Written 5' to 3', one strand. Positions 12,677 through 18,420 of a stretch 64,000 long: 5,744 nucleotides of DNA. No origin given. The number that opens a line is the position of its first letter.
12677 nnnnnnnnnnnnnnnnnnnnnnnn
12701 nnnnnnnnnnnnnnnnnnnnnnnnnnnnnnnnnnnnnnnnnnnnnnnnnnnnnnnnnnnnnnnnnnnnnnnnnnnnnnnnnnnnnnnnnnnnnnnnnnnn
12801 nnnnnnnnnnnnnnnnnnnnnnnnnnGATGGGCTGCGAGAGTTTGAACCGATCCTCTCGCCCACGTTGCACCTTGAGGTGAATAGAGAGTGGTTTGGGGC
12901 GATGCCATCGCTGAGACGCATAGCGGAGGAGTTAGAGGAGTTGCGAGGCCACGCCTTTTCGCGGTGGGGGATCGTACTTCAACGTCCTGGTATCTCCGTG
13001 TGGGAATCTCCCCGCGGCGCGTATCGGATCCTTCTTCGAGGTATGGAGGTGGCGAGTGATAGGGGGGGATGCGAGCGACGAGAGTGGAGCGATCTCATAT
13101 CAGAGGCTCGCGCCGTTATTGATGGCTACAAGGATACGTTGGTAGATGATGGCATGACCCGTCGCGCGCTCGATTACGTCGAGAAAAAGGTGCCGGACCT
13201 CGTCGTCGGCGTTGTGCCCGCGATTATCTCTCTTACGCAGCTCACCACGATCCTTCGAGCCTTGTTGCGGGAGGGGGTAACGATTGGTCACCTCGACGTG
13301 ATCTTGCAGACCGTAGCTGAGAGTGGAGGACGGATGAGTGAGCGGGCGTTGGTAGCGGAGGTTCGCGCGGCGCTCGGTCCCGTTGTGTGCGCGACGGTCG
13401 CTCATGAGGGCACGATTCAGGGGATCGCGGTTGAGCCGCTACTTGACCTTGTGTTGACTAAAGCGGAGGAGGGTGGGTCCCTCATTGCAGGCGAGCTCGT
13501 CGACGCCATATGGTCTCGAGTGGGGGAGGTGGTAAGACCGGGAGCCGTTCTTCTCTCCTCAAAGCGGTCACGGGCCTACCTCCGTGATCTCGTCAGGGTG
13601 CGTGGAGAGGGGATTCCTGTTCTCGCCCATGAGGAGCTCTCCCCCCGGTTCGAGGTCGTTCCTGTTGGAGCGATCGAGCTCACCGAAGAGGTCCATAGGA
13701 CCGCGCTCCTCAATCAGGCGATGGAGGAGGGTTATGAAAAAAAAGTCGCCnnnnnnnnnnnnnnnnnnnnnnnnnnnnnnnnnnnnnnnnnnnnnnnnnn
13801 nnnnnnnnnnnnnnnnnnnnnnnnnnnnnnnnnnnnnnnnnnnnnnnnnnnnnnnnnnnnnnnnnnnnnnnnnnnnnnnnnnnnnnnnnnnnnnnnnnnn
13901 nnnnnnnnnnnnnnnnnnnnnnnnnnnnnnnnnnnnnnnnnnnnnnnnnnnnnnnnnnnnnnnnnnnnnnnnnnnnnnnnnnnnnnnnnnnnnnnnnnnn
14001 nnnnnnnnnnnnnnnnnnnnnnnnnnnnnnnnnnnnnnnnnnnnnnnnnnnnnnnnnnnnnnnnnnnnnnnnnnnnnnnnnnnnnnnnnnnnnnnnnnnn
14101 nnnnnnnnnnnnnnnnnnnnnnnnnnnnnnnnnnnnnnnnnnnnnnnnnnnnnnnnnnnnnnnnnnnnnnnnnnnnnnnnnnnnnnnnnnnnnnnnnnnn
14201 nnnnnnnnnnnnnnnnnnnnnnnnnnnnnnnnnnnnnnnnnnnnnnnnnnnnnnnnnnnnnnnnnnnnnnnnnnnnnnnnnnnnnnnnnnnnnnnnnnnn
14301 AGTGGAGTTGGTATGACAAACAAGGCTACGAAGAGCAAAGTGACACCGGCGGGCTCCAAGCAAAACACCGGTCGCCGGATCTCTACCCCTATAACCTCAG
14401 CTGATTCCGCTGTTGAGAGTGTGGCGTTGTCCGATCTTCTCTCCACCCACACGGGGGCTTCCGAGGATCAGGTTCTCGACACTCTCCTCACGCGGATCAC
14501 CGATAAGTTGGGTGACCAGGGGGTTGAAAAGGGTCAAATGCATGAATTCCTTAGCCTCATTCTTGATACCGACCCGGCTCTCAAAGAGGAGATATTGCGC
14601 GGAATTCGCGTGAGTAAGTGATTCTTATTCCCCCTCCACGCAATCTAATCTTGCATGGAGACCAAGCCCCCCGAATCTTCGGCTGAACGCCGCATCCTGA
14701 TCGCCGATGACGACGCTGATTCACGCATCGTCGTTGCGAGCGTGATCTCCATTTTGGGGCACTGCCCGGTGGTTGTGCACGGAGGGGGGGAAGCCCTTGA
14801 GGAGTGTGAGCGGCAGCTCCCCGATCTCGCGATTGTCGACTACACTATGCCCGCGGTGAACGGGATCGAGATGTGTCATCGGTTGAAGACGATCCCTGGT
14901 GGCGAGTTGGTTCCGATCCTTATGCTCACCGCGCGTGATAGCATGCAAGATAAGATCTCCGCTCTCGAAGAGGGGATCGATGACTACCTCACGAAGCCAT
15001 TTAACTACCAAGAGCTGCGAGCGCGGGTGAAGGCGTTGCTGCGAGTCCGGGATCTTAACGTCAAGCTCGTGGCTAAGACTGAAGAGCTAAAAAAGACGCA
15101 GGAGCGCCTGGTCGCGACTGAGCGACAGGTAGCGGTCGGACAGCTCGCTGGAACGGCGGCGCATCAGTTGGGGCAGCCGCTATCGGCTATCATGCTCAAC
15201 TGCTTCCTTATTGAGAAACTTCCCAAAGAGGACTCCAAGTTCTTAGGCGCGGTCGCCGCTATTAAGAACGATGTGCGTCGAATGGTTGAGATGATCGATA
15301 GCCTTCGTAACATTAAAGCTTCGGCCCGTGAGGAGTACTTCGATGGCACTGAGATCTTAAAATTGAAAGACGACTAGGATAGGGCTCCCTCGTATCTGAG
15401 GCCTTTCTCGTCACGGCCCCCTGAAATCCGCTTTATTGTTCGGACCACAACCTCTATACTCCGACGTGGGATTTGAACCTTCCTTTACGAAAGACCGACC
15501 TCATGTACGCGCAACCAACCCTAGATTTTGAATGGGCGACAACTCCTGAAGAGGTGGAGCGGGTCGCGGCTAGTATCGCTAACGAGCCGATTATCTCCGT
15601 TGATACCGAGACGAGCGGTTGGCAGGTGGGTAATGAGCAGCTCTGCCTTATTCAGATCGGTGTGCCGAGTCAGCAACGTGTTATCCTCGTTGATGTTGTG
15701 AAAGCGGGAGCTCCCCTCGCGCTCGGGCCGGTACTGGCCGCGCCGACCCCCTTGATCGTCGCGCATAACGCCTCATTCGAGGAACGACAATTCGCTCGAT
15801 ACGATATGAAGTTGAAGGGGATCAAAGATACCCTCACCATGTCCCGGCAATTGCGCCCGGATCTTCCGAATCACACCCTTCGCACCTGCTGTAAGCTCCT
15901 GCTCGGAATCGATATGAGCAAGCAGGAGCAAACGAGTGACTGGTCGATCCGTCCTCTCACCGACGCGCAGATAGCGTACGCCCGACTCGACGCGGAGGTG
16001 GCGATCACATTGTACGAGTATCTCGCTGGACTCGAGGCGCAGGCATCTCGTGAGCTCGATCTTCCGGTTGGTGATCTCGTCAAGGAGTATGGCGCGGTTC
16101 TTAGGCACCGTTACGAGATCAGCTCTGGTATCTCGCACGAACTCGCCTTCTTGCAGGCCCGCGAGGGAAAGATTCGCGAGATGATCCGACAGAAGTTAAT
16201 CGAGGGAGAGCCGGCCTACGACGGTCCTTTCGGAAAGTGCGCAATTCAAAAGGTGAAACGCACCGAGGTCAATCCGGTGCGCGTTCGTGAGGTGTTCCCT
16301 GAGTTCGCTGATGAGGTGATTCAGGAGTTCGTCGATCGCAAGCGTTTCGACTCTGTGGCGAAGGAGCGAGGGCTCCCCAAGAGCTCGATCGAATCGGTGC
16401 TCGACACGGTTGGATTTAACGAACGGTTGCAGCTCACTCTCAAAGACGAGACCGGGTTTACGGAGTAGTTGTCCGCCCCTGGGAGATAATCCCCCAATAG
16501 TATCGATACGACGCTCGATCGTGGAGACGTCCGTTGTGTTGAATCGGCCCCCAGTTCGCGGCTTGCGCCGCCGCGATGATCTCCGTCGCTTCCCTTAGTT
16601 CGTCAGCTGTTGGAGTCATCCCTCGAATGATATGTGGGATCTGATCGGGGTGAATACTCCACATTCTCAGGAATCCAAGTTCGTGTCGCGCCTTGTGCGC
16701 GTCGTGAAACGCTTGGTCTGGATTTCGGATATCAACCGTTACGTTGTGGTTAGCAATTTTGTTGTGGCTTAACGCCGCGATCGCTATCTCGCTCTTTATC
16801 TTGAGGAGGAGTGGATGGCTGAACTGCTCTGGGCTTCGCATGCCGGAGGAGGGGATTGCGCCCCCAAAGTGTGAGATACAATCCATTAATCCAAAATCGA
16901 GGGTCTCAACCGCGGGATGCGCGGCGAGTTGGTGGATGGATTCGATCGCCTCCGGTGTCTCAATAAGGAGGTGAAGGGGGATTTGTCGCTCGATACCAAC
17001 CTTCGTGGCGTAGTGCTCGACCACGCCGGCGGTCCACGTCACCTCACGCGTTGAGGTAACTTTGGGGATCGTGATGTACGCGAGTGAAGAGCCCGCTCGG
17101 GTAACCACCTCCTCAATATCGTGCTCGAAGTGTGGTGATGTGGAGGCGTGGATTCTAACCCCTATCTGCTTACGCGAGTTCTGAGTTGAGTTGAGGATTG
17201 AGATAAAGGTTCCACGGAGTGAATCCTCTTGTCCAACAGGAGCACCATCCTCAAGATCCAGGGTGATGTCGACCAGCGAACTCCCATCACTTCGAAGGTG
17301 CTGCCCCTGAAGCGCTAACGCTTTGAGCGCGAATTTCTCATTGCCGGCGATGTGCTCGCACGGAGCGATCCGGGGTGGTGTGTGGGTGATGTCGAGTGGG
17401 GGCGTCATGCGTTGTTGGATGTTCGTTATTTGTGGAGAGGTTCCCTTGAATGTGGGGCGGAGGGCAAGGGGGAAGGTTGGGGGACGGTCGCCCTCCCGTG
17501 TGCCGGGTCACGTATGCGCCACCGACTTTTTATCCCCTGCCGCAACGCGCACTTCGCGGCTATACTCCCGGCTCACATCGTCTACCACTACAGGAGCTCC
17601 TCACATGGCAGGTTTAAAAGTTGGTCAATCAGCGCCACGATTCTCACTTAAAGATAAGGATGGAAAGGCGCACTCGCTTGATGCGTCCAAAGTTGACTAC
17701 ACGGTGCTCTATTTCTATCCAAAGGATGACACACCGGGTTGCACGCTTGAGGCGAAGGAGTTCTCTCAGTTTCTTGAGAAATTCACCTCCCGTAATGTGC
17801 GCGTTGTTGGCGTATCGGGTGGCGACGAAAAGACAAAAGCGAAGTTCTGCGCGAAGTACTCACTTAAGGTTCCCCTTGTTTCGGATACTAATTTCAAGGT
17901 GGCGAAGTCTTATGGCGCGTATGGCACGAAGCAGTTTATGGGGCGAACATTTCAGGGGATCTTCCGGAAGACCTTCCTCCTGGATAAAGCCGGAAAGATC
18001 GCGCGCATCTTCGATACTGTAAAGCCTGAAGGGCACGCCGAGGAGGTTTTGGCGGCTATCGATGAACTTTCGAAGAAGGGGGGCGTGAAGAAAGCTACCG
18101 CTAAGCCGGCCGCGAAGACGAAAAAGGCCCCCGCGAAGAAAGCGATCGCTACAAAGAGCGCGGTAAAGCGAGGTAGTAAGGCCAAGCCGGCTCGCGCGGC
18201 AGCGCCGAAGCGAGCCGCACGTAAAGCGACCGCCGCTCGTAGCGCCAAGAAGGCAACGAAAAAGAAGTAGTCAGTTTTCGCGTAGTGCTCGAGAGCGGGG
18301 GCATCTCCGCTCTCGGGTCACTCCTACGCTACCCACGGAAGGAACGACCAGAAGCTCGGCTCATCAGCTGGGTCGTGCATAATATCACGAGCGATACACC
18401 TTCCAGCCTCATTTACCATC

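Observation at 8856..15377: Compact non-flagellar T3SS locus with a FliA-type sigma factor and non-canonical gene order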

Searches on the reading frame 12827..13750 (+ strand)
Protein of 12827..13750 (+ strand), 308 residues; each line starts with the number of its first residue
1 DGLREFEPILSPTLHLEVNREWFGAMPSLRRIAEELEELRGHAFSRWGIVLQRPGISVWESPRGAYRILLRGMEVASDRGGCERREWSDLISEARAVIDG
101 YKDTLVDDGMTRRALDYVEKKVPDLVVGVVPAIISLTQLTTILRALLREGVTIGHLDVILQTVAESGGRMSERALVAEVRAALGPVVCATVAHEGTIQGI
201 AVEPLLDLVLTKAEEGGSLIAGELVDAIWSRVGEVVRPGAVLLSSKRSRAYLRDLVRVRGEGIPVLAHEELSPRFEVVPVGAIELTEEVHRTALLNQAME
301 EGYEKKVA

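Call 103: predict_structure(alignment_id=A4)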
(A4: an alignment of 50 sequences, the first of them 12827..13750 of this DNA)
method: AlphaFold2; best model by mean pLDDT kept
length: 308 residues; sequences in the alignment: 50
mean_pLDDT: 92.7   pTM: 0.88
mean pLDDT of the five models: 92.7, 92.6, 91.1, 90.5, 90.5
residues with pLDDT >= 90: 262; 70-90: 29; 50-70: 16; < 50: 1
segments of 3 or more residues with pLDDT < 50: none
pLDDT, mean of each block of 10 residues (from residue 1): 63 94 95 98 98 95 96 94 93 98 96 95 93 95 97 98 92 95 98 97 96 92 92 94 97 90 93 98 92 85 58
secondary structure, 60 per line:
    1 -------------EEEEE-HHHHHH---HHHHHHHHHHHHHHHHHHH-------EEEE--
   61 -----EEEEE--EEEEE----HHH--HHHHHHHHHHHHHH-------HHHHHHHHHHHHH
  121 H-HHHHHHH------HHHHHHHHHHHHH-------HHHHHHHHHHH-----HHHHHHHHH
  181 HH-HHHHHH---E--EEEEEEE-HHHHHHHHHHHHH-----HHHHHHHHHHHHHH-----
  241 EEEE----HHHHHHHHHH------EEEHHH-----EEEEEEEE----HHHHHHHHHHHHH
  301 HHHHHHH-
elements in order: E14-18 H20-25 H29-47 E55-58 E66-70 E73-77 H87-100 H108-121 H123-129 H136-148 H156-166 H172-182 H184-189 E196-202 H204-216 H222-235 E241-244 H249-258 E265-267 E276-283 H288-307

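Call 105: fold_search(model_id=the predicted structure, library=pdb)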
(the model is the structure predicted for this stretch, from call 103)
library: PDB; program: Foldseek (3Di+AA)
matches with E <= 10: 288; with E <= 0.001: 61
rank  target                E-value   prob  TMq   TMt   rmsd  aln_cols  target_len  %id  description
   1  7qij_MA               6.0e-17  1.00  0.76  0.73   4.1       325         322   19  Complex of the Yersinia enterocolitica Type III secretion export gate YscV with substrate:chaperone complex YscX:YscY (released 2022-06-01)
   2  4a5p_A                6.3e-17  1.00  0.66  0.69   5.2       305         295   17  Structure of the Shigella flexneri MxiA protein (released 2012-11-14)
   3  6ch2_A                9.9e-17  1.00  0.72  0.67   4.9       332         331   21  Crystal structure of the cytoplasmic domain of FlhA and FliT-FliD complex (released 2018-05-16)
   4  4a5p_C                9.9e-17  1.00  0.66  0.68   6.0       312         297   18  Structure of the Shigella flexneri MxiA protein (released 2012-11-14)
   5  7qij_EA               1.4e-16  1.00  0.79  0.74   3.4       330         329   18  Complex of the Yersinia enterocolitica Type III secretion export gate YscV with substrate:chaperone complex YscX:YscY (released 2022-06-01)
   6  3mix                  1.6e-16  1.00  0.76  0.75   3.3       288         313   20  Crystal structure of the cytosolic domain of B. subtilis FlhA (released 2010-06-23)
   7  7qij_GA               1.7e-16  1.00  0.77  0.70   4.9       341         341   18  Complex of the Yersinia enterocolitica Type III secretion export gate YscV with substrate:chaperone complex YscX:YscY (released 2022-06-01)
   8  7qij_IA               2.0e-16  1.00  0.76  0.70   5.3       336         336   18  Complex of the Yersinia enterocolitica Type III secretion export gate YscV with substrate:chaperone complex YscX:YscY (released 2022-06-01)
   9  7qij_DA               2.3e-16  1.00  0.76  0.72   4.2       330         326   20  Complex of the Yersinia enterocolitica Type III secretion export gate YscV with substrate:chaperone complex YscX:YscY (released 2022-06-01)
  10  7qij_OA               2.8e-16  1.00  0.77  0.72   5.1       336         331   18  Complex of the Yersinia enterocolitica Type III secretion export gate YscV with substrate:chaperone complex YscX:YscY (released 2022-06-01)
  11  7qij_RA               3.5e-16  1.00  0.78  0.70   4.1       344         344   19  Complex of the Yersinia enterocolitica Type III secretion export gate YscV with substrate:chaperone complex YscX:YscY (released 2022-06-01)
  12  7ctn_A                3.9e-16  1.00  0.74  0.67   4.4       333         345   22  Structure of the 328-692 fragment of FlhA (E351A/D356A) (released 2021-04-28)
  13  7qij_JA               4.1e-16  1.00  0.76  0.72   4.6       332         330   20  Complex of the Yersinia enterocolitica Type III secretion export gate YscV with substrate:chaperone complex YscX:YscY (released 2022-06-01)
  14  7qij_LA               4.1e-16  1.00  0.75  0.69   4.8       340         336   19  Complex of the Yersinia enterocolitica Type III secretion export gate YscV with substrate:chaperone complex YscX:YscY (released 2022-06-01)
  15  7ctn_B                4.3e-16  1.00  0.74  0.69   5.4       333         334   21  Structure of the 328-692 fragment of FlhA (E351A/D356A) (released 2021-04-28)
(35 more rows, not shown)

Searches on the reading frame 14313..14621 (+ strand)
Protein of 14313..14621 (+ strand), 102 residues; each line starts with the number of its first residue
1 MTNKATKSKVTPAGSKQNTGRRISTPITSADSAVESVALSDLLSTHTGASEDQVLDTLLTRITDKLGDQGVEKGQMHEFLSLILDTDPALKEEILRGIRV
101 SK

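Call 3: search_protein_families(library=pfam, max_evalue=0.01, proteins=[window:14313-14621:+])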
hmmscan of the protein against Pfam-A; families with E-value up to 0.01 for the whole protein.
window:14313-14621:+ (102 aa): 0 families

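Call 4: search_protein_families(library=ncbifam, max_evalue=0.01, proteins=[window:14313-14621:+])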
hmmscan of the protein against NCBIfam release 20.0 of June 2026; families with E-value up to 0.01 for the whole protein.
window:14313-14621:+ (102 aa): 0 families

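Call 82: search_protein_families(library=pfam, alignment_id=A3, max_evalue=10)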
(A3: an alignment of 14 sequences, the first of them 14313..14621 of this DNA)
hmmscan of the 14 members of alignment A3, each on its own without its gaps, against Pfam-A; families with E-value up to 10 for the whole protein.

A. member 1, window:14313-14621:+ (102 aa): 1 family
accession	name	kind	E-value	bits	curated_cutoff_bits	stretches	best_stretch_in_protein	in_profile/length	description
PF06426.19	SATase_N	-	0.2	12.4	21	1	38-96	18-75/105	Serine acetyltransferase, N-terminal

B. families by the number of members that match (of 14 scanned): 11 families
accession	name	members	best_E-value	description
PF22949.1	HRI2_3H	1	0.00047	Heme-regulated eIF-2-alpha kinase, helical domain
PF18842.6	LPD26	1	0.005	Large polyvalent protein associated domain 26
PF14287.11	DUF4368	1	0.036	Domain of unknown function (DUF4368)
PF17024.10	DMAP1_like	1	0.04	Putative DMAP1-like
PF07515.17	TraI_2_C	1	0.048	Putative conjugal transfer nickase/helicase TraI C-term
PF02228.21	Gag_p19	1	0.053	Major core protein p19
PF14334.11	DUF4390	1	0.074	Domain of unknown function (DUF4390)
PF12205.13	GIT1_C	1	0.096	G protein-coupled receptor kinase-interacting protein 1 C term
PF23202.1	PAH_ZNF598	1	0.15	ZNF598 PAH domain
PF06426.19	SATase_N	1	0.2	Serine acetyltransferase, N-terminal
PF23893.1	Y4YQ_C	1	0.2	Uncharacterised protein Y4YQ C-terminal domain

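Call 98: find_homologous_proteins(query=A3, max_evalue=0.01)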
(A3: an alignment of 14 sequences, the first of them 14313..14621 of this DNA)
Query A3 (14 sequences) (102 aa, profile of the alignment): 34 proteins with E <= 0.01 among 1223 candidates.
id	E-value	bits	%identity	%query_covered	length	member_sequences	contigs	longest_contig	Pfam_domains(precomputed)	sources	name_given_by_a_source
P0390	2.5e-25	107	52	100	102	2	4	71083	-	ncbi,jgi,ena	ncbi:MAG: hypothetical protein RIS36_1745 [Pseudomonadota bacterium]|jgi:hypothetical protein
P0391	2.9e-24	104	99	100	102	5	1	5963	-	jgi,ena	jgi:hypothetical protein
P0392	1.3e-21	95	84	100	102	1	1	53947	-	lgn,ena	-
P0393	1.5e-21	95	55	100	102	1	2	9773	-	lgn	-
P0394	4.9e-21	93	56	100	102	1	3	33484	-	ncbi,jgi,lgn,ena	jgi:hypothetical protein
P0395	6.0e-21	93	30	49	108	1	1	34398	-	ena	-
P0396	1.1e-19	89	56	100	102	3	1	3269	-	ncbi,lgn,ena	-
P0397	2.4e-19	88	70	100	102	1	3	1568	-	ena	-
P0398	3.0e-19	87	58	100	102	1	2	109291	-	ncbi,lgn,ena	-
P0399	7.6e-19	86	60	100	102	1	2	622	-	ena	-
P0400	8.9e-19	86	73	100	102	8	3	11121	-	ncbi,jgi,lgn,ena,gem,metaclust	jgi:hypothetical protein|metaclust:\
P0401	1.3e-18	85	46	96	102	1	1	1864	-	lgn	-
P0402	3.8e-18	84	60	100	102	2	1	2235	-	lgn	-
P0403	9.4e-18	83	42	100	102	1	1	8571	-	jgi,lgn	jgi:hypothetical protein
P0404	1.3e-17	82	66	100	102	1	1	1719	-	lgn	-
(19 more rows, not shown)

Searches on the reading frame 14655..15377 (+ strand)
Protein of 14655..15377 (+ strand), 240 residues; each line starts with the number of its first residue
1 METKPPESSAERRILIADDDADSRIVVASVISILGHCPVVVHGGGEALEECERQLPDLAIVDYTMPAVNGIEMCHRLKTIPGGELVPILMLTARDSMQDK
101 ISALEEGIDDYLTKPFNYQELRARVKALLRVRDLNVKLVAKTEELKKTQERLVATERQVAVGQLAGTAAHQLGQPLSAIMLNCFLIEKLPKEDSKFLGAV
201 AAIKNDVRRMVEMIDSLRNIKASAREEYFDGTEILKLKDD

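Call 3: search_protein_families(library=pfam, max_evalue=0.01, proteins=[window:14655-15377:+])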
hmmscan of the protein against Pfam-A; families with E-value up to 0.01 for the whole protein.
window:14655-15377:+ (240 aa): 2 families
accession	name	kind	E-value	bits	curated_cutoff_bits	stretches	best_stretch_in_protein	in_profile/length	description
PF00072.30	Response_reg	-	1.5e-23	83.5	30.2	1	14-126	1-111/111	Response regulator receiver domain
PF00512.31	HisKA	-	6.2e-08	33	26.9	1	162-219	3-59/66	His Kinase A (phospho-acceptor) domain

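Call 4: search_protein_families(library=ncbifam, max_evalue=0.01, proteins=[window:14655-15377:+])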
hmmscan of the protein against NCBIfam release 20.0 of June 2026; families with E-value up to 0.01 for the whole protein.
window:14655-15377:+ (240 aa): 102 families (the best 25 are shown)
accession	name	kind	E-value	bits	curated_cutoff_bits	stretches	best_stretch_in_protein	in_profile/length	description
TIGR02154.1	PhoB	equivalog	1e-30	106.7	296.2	1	11-162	2-156/226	phosphate regulon transcriptional regulator PhoB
NF045944.1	ResRegRpaBCyano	equivalog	1e-27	97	330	1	15-136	1-119/229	response regulator transcription factor RpaB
NF040689.1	MtrAB_MtrA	equivalog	1.4e-26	93.2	300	1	14-142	1-126/219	MtrAB system response regulator MtrA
NF041734.1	resp_reg_RppA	equivalog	2.1e-25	89.4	250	1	13-133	2-122/229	two-component system response regulator RppA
NF007135.0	PRK09581.1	equivalog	1.2e-24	87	474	1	39-147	30-138/457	PleD family two-component system response regulator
NF041733.1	resp_reg_CseB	equivalog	2.4e-24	86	350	1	13-163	2-148/228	two-component system response regulator CseB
NF008296.0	PRK11083.1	equivalog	2.6e-24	85.9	273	1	12-135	4-124/228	two-component system response regulator CreB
NF007005.1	PRK09468.1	equivalog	1.3e-23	83.6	331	1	11-137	3-127/237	osmolarity response regulator transcription factor OmpR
NF007546.0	PRK10161.1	equivalog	8.4e-23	81.1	471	1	12-162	3-156/229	phosphate response regulator transcription factor PhoB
NF040534.1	resp_reg_YycF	equivalog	3.9e-22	78.6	340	1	13-143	2-129/231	response regulator YycF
NF008199.0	PRK10955.1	equivalog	1.1e-21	77.8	341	1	13-134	3-120/232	envelope stress response regulator transcription factor CpxR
NF053854.1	RespRegPhoBBctds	equivalog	3e-21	75.8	270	1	14-152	1-140/225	two-component system response regulator PhoB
NF008078.0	PRK10816.1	equivalog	4.5e-21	75.4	336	1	13-132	2-119/223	two-component system response regulator PhoP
NF012023.0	PRK15479.1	equivalog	5.3e-21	75.2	337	1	13-146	2-133/224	transcriptional regulator TctD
NF033117.2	vanR_ACDEGLN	exception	1.2e-20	74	350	1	14-144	1-129/226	VanR-ABDEGLN family response regulator transcription factor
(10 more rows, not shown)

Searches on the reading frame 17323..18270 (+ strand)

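Call 11: search_protein_families(library=pfam, max_evalue=0.001, proteins=[window:17323-18270:+])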
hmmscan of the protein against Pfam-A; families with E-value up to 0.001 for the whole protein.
window:17323-18270:+ (315 aa): 3 families
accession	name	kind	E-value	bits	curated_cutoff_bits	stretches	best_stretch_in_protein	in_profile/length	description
PF00578.27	AhpC-TSA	-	3e-33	114.8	26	1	100-228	1-123/124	AhpC/TSA family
PF08534.16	Redoxin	-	2.4e-21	76.5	26.6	1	99-240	1-145/148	Redoxin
PF13911.12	AhpC-TSA_2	-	0.00078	20.2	27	0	148-211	3-63/114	AhpC/TSA antioxidant enzyme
